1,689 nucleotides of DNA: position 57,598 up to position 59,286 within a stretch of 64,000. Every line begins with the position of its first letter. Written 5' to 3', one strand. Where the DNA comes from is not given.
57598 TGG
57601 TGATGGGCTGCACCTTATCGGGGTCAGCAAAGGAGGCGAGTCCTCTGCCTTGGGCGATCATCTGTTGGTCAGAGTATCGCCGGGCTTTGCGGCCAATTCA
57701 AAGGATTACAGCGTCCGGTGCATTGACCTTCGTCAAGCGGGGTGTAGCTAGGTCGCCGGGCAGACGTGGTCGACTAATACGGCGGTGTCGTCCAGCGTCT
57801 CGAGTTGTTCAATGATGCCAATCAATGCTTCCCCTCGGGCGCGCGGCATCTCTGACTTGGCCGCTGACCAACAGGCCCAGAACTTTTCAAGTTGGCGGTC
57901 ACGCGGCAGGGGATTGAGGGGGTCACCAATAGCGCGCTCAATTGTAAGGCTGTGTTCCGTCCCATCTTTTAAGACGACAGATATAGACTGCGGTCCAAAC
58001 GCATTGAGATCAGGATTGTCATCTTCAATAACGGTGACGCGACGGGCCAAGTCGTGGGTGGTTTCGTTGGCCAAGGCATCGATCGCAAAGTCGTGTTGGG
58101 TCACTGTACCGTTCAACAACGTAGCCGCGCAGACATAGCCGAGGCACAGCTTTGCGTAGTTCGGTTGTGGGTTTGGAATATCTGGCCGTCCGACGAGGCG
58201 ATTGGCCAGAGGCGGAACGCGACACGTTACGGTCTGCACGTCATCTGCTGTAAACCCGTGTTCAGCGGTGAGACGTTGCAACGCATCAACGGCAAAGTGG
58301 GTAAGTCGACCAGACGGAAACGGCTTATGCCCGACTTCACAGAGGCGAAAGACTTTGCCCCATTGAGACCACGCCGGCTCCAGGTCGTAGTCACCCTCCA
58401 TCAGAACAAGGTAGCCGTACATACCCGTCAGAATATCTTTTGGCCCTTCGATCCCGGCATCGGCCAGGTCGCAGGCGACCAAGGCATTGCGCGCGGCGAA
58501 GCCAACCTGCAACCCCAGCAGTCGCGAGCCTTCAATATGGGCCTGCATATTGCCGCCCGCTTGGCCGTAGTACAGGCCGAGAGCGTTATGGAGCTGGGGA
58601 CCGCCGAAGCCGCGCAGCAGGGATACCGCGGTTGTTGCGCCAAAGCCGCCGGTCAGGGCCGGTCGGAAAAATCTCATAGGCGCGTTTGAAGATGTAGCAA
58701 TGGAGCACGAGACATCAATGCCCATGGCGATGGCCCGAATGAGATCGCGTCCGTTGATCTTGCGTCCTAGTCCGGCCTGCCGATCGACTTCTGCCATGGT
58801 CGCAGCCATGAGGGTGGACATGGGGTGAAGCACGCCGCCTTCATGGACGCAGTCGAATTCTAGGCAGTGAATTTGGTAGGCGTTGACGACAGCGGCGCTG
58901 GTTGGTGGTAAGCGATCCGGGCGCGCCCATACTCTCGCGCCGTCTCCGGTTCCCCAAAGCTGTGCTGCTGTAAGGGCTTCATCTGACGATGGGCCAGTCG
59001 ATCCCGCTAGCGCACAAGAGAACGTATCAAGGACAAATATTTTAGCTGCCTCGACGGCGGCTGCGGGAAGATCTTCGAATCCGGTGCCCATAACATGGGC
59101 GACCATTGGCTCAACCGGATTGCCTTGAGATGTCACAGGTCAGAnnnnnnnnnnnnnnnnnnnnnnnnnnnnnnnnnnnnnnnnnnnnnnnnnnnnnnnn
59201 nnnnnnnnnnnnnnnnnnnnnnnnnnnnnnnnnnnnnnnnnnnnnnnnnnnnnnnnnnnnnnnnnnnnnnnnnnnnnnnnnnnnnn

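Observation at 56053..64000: Repeated module of methyltransferase-like genes and small helical proteins embedded in an oxidative-enzyme operon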

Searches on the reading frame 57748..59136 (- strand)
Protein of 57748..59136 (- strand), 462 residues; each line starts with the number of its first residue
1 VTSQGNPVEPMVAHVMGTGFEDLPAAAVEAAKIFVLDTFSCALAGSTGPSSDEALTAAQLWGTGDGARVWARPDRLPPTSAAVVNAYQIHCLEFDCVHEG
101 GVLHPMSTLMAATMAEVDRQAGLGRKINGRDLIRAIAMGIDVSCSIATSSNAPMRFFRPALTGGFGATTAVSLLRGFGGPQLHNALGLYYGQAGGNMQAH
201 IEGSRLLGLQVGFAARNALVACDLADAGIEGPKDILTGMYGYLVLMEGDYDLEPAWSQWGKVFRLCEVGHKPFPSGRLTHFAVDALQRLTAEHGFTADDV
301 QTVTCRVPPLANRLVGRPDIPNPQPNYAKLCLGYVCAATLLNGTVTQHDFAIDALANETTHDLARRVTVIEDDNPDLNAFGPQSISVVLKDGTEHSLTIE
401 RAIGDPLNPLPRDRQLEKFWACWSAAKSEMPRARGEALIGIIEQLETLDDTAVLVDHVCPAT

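Call 3: search_protein_families(library=pfam, proteins=[window:57748-59136:-], max_evalue=0.1)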
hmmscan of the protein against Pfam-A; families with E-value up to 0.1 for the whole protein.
window:57748-59136:- (462 aa): 2 families
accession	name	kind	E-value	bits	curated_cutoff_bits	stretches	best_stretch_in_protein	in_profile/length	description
PF03972.19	MmgE_PrpD_N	-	2.4e-49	168.2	32.1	1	13-253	5-242/244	MmgE/PrpD N-terminal domain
PF19305.4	MmgE_PrpD_C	-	4.9e-27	95.3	32.1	1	273-426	1-155/173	MmgE/PrpD C-terminal domain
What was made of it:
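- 57748..59136 (-): MmgE/PrpD-family protein (dehydratase/decarboxylase/isomerase superfamily). Pfam MmgE_PrpD_N and _C (call 3).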

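Call 4: search_protein_families(library=ncbifam, proteins=[window:57748-59136:-], max_evalue=0.1)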
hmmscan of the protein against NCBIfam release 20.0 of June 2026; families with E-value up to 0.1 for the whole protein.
window:57748-59136:- (462 aa): 2 families
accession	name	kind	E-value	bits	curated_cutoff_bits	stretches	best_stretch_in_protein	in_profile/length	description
NF006943.0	PRK09425.1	equivalog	1.1e-05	24.5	575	1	273-394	287-413/480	bifunctional 2-methylcitrate dehydratase/aconitate hydratase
TIGR02330.1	prpD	equivalog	0.00058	18.7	458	1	273-383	275-384/468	2-methylcitrate dehydratase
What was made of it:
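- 57748..59136 (-): It lies far below the NCBIfam PrpD cut-offs (call 4).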

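Call 79: search_protein_families(library=ncbifam, proteins=[window:57748-59136:-], max_evalue=1e-20)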
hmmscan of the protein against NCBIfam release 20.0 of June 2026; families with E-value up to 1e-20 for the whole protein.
window:57748-59136:- (462 aa): 0 families
